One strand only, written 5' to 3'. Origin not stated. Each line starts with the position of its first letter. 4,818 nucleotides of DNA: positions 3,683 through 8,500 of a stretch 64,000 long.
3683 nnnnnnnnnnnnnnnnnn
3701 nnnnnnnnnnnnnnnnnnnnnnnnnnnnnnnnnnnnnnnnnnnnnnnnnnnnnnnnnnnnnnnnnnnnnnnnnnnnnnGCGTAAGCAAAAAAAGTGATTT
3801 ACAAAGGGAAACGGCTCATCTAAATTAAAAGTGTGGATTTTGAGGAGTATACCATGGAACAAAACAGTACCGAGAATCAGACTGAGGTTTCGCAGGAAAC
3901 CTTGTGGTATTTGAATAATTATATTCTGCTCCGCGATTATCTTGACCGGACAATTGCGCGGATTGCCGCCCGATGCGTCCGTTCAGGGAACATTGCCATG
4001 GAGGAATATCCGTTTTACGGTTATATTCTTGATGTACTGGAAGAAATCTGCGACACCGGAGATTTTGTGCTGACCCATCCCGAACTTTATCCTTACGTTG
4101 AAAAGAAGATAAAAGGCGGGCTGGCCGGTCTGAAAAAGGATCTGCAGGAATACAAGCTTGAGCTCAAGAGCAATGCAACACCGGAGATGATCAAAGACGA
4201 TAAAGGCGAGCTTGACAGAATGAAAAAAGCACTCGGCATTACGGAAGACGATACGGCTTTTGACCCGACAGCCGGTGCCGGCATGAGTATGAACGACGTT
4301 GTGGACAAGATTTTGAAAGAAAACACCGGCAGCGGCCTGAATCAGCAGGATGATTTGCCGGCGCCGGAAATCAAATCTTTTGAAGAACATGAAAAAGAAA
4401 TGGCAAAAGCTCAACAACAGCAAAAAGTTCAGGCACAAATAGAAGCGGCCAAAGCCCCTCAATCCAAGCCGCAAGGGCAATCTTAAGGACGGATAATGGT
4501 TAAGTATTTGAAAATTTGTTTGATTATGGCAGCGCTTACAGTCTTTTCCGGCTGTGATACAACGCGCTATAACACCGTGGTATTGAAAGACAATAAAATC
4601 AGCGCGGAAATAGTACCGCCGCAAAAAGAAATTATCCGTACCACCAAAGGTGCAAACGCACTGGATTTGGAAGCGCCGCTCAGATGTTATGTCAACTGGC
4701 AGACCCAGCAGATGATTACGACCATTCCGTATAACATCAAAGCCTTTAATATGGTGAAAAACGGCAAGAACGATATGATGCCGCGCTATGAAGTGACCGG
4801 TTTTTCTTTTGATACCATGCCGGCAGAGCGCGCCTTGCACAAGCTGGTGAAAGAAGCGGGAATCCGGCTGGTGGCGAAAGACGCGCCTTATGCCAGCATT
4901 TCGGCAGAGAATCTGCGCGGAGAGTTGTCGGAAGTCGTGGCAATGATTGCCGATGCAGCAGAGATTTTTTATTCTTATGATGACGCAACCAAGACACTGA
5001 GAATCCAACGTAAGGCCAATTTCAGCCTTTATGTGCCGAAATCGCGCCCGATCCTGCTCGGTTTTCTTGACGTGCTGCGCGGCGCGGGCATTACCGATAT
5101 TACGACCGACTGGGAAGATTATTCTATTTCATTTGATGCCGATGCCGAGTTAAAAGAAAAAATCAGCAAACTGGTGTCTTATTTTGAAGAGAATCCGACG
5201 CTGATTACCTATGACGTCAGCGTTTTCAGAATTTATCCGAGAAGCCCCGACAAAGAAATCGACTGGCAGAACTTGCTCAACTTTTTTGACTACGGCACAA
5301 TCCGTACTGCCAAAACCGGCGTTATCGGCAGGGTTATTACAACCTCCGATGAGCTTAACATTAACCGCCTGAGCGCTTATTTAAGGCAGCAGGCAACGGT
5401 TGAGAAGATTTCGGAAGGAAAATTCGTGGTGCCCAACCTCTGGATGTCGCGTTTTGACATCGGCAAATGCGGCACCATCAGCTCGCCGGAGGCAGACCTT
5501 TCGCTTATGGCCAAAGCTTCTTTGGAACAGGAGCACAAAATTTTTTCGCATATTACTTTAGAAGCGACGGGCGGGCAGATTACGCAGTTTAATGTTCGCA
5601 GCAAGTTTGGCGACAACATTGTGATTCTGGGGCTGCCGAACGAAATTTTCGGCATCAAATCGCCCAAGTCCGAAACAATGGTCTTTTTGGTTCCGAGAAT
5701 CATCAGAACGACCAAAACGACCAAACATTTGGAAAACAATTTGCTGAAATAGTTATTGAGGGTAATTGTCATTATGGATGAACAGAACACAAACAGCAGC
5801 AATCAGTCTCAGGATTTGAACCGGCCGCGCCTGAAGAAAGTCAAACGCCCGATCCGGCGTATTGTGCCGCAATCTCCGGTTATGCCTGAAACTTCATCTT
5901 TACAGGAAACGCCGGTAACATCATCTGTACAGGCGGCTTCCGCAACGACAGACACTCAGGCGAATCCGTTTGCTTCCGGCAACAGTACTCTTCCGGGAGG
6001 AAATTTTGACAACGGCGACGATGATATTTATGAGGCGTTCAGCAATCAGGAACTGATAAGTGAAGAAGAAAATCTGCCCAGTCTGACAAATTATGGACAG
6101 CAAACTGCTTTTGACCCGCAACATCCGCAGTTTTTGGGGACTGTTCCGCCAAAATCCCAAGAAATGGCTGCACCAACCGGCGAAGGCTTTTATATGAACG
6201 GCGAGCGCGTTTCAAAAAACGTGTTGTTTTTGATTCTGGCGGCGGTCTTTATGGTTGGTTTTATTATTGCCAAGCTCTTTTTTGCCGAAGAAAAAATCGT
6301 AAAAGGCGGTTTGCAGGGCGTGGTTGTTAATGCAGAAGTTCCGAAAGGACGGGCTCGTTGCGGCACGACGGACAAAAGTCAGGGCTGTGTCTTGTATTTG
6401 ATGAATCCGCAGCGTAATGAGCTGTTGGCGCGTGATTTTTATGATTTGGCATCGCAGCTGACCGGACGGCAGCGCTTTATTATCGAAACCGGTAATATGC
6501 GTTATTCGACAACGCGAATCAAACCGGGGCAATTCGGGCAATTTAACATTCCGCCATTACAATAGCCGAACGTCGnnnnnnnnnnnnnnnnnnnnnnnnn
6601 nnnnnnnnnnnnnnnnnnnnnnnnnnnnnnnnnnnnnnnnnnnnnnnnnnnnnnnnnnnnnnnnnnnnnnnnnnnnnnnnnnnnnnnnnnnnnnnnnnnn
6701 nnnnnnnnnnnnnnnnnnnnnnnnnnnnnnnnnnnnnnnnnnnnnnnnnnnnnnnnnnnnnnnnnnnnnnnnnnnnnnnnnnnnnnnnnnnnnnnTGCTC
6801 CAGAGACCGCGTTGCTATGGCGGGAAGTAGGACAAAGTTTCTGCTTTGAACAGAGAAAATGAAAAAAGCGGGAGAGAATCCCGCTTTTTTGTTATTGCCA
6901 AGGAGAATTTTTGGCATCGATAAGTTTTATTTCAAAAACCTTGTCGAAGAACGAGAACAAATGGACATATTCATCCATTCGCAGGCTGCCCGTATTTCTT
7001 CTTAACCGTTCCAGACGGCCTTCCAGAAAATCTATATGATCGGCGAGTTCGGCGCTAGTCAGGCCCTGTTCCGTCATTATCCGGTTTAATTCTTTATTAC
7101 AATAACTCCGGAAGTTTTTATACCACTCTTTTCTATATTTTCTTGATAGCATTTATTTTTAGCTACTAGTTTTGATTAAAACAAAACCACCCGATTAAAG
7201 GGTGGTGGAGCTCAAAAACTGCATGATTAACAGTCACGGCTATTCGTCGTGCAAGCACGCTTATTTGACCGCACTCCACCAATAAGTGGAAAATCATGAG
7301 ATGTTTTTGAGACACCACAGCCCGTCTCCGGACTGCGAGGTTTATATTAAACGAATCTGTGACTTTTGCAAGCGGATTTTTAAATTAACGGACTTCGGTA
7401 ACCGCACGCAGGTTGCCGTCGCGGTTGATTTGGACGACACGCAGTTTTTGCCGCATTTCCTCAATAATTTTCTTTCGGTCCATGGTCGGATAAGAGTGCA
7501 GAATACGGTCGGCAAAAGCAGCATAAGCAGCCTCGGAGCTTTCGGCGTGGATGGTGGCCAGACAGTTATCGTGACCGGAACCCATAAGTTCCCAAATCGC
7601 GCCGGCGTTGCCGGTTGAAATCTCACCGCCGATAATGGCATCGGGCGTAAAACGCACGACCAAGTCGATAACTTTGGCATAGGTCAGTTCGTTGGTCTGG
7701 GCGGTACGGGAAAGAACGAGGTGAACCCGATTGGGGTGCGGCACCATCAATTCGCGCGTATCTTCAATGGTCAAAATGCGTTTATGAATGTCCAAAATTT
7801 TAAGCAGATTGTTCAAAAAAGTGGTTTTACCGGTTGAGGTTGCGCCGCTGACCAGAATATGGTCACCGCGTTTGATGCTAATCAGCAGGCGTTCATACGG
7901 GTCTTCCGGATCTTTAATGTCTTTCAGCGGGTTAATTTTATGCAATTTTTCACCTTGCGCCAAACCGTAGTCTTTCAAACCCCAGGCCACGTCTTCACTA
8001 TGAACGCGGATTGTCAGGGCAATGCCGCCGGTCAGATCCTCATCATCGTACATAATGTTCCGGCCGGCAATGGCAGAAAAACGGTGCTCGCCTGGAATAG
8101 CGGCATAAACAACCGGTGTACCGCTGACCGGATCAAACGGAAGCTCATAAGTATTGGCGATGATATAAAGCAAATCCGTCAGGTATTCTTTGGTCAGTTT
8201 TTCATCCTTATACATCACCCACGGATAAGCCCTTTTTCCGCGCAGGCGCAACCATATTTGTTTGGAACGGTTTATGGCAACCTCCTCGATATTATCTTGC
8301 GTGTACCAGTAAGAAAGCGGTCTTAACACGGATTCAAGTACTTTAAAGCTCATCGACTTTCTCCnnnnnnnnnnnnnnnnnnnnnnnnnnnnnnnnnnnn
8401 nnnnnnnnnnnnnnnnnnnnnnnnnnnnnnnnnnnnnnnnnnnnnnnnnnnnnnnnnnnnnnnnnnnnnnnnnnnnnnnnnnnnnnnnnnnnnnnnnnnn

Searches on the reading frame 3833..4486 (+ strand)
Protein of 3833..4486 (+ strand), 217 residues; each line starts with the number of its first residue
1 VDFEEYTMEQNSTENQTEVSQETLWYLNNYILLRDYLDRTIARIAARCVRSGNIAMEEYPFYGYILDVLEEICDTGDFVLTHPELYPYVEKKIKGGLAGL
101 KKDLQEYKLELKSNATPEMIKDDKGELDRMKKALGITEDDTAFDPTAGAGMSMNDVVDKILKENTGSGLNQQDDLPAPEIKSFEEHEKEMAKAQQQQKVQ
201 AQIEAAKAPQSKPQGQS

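Call 7: search_protein_families(library=pfam, proteins=[window:3833-4483:+], max_evalue=0.01)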
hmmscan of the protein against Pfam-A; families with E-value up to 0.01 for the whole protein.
window:3833-4483:+ (217 aa): 0 families

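Call 55: find_encoding_contigs(protein=window:3833-4486:+, flank=10000, max_places=3)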
Protein window:3833-4486:+ (217 aa): 2 contigs read that carry it; 1 place shown.
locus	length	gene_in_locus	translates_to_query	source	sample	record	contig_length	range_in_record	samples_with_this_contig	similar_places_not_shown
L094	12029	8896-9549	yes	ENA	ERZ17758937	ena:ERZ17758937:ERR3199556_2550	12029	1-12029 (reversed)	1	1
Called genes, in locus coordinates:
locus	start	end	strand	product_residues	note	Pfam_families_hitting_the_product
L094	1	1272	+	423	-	?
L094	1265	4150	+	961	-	PF01551:Peptidase_M23, PF04610:TrbL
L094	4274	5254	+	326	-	PF01381:HTH_3, PF04545:Sigma70_r4 (faint), PF12844:HTH_19 (faint), PF13443:HTH_26 (faint), PF13560:HTH_31, PF01381:HTH_3, PF13560:HTH_31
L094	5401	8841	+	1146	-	-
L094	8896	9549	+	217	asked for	-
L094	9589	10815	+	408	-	-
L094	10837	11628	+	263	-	-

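Call 71: search_protein_families(library=pfam, proteins=[L094:1265-4147:+, L094:1-1269:+, L094:4274-5251:+], max_evalue=0.01)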
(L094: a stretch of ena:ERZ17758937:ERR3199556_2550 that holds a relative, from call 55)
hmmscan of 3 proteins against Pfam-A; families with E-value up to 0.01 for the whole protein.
L094:1265-4147:+ (961 aa): 2 families
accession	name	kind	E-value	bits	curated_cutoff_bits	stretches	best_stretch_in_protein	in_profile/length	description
PF01551.29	Peptidase_M23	-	3.8e-28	98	28.7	1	119-224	2-95/96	Peptidase family M23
PF04610.19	TrbL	-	3.5e-06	27.4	25.9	1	417-563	54-198/215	TrbL/VirB6 plasmid conjugal transfer protein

L094:1-1269:+ (423 aa): 1 family
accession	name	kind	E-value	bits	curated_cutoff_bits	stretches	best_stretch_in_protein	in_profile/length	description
PF04610.19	TrbL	-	0.0011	19.2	25.9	1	55-190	89-212/215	TrbL/VirB6 plasmid conjugal transfer protein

L094:4274-5251:+ (326 aa): 12 families
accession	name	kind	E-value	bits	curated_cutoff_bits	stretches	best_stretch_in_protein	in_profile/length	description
PF01381.28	HTH_3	-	2.4e-27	95.1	23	2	10-64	1-55/55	Helix-turn-helix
PF13560.12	HTH_31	-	1e-18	67.8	27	2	98-158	2-63/64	Helix-turn-helix domain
PF12844.13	HTH_19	-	1.5e-12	47.6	30.2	2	10-65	4-59/64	Helix-turn-helix domain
PF13443.12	HTH_26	-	8.1e-10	39.3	22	1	10-66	2-59/63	Cro/C1-type HTH DNA-binding domain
PF04545.22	Sigma70_r4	-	1e-05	25.4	24.1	1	12-40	15-42/50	Sigma-70, region 4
PF13413.12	HTH_25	-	8e-05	22.8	24.6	0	11-41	3-33/62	Helix-turn-helix domain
PF12840.13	HTH_20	-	0.00017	21.9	27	0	7-36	4-36/51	Helix-turn-helix domain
PF13412.12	HTH_24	-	0.00025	21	21.9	0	143-169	21-47/48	Winged helix-turn-helix DNA-binding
PF07022.19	Phage_CI_repr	-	0.00039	21.1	22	1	12-69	6-62/65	Bacteriophage CI repressor helix-turn-helix domain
PF08279.18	HTH_11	-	0.001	19.3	25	0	12-37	8-34/55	HTH domain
PF01047.28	MarR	-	0.0057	17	24.6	0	142-177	20-55/59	MarR family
PF12802.13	MarR_2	-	0.0098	16.5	27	0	145-178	26-59/61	MarR family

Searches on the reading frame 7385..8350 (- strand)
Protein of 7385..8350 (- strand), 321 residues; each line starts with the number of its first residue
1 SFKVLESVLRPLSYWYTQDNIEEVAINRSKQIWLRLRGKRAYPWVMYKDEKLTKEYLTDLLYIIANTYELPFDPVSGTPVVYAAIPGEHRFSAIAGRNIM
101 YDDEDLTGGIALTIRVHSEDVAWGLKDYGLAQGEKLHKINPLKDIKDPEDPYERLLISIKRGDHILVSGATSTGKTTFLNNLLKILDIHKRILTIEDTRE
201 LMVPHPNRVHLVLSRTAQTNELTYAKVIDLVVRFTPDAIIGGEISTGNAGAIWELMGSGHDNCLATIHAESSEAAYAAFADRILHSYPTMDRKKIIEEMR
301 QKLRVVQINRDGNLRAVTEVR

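Call 7: search_protein_families(library=pfam, proteins=[window:7385-8350:-], max_evalue=0.01)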
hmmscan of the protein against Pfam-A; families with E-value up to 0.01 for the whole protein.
window:7385-8350:- (321 aa): 6 families
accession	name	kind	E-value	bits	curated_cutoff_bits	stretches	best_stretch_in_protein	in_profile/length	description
PF00437.27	T2SSE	-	1.2e-21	77.2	24.9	1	164-275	144-251/370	Type II/IV secretion system protein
PF01580.24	FtsK_SpoIIIE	-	0.00071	19.5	24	1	158-183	34-60/221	FtsK/SpoIIIE family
PF13191.12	AAA_16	-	0.0046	17.9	32.6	1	160-195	22-57/167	AAA ATPase domain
PF12775.13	AAA_7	-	0.0054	16.7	25.8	0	158-189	29-60/181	P-loop containing dynein motor region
PF00270.35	DEAD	-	0.0068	16.6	26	0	158-214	10-70/167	DEAD/DEAH box helicase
PF02367.23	TsaE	-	0.0085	16.5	26.6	0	153-192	12-51/128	Threonylcarbamoyl adenosine biosynthesis protein TsaE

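Call 14: search_protein_families(library=ncbifam, proteins=[window:7385-8350:-], max_evalue=0.01)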
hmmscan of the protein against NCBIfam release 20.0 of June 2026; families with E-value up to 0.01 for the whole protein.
window:7385-8350:- (321 aa): 20 families
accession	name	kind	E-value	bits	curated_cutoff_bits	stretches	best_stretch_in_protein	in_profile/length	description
TIGR02788.1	VirB11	equivalog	4.6e-43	147.4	249.95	1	15-320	1-306/308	P-type DNA transfer ATPase VirB11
NF010475.0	PRK13900.1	equivalog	4.2e-34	118.1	389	1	2-320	5-322/333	type IV secretion system ATPase VirB11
NF010425.0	PRK13851.1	equivalog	3.7e-22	78.7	461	1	5-273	7-274/344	type IV secretion system protein VirB11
TIGR02782.1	TrbB_P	equivalog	2.3e-21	76.4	304.55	1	159-320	133-290/303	P-type conjugative transfer ATPase TrbB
TIGR03819.1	heli_sec_ATPase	hypoth_equivalog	2.8e-21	76.1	373.15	1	160-313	176-330/340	TadA family conjugal transfer-associated ATPase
NF058587.1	archaellum_moto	equivalog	1.6e-18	66.7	550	1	155-271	268-385/527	archaellum flagellar ATPase motor FlaI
NF010469.0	PRK13894.1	subfamily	1.2e-13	51.2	508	1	155-320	142-304/320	conjugal transfer ATPase TrbB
NF010407.0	PRK13833.1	subfamily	2.5e-13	50.1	499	1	162-320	144-297/323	conjugal transfer protein TrbB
NF053672.1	bindosome_BasE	exception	1.2e-12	47.4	1000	1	166-271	274-380/512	bindosome assembly system ATPase subunit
TIGR01420.1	pilT_fam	subfamily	1.5e-12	47.4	319.1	1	160-306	121-262/343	PilT/PilU family type 4a pilus ATPase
NF041000.1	ATPase_ComGA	equivalog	2.6e-12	46.3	300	1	164-277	130-240/267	competence type IV pilus ATPase ComGA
TIGR02533.1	type_II_gspE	equivalog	6.6e-08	31.7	630.25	1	164-281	245-358/486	type II secretion system ATPase GspE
TIGR02525.1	plasmid_TraJ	equivalog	4e-07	29.3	368.3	1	149-308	139-294/372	plasmid transfer ATPase TraJ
NF053534.1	T4PilAsmATPsTfpB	equivalog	1.1e-06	27.4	850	1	164-278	338-448/584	type IV pilus assembly ATPase TfpB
TIGR02538.1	type_IV_pilB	equivalog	2.3e-06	26.6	675.65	1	164-249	318-399/564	type IV-A pilus assembly ATPase PilB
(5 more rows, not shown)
